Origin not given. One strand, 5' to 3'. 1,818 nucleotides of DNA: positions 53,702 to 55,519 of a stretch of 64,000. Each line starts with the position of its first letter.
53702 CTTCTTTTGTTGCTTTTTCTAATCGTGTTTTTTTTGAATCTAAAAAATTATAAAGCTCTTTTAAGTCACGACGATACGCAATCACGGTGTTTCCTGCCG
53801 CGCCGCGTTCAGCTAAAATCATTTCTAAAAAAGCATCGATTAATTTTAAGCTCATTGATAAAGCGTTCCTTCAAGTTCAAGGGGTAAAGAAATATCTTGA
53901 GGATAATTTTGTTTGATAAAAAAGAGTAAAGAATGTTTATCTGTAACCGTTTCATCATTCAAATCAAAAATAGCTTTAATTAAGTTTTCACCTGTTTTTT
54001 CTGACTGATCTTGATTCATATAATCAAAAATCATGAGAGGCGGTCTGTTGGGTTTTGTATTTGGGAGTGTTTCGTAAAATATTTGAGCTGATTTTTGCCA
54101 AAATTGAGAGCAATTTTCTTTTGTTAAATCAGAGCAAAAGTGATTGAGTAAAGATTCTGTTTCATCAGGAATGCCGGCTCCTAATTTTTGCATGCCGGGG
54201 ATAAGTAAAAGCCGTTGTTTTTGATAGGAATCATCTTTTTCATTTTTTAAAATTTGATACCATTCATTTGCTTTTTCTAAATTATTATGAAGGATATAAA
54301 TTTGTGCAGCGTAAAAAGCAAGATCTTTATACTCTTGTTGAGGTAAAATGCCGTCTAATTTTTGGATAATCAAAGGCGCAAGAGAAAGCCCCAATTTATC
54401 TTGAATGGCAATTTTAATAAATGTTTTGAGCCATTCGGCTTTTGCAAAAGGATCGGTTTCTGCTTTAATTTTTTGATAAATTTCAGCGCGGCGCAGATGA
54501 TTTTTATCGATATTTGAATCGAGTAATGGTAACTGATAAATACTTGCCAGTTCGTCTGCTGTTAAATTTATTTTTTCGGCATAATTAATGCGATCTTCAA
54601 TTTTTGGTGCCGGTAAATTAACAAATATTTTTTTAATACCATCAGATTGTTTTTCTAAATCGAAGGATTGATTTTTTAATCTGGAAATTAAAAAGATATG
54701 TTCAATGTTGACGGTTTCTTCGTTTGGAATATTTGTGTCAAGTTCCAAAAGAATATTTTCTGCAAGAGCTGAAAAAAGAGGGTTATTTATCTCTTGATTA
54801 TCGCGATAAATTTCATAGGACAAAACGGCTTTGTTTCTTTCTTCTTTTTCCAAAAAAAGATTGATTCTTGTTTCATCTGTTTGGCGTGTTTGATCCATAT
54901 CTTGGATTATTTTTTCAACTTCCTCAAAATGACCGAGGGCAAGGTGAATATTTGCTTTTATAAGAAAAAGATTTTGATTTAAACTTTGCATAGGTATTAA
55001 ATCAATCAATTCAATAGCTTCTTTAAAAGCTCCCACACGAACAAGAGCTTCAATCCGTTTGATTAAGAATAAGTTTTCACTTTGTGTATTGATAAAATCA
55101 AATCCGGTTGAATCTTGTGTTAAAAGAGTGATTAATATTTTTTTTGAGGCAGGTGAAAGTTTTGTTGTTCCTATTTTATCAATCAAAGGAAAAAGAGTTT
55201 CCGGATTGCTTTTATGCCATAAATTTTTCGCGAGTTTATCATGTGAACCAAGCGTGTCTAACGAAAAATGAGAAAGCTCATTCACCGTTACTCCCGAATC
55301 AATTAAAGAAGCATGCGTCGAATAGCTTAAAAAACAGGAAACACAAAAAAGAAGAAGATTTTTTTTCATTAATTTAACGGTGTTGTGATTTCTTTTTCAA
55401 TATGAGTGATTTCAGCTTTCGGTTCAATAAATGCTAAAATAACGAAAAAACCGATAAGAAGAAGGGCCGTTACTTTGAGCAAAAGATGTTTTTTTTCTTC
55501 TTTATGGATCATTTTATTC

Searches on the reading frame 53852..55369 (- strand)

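Call 28: search_protein_families(library=pfam, proteins=[window:53852-55369:-], max_evalue=0.001)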
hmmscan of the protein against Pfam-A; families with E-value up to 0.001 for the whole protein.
window:53852-55369:- (505 aa): 1 family
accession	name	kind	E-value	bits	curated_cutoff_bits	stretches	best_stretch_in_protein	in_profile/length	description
PF14559.12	TPR_19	-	4.3e-05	24.2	25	0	138-168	31-60/68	Tetratricopeptide repeat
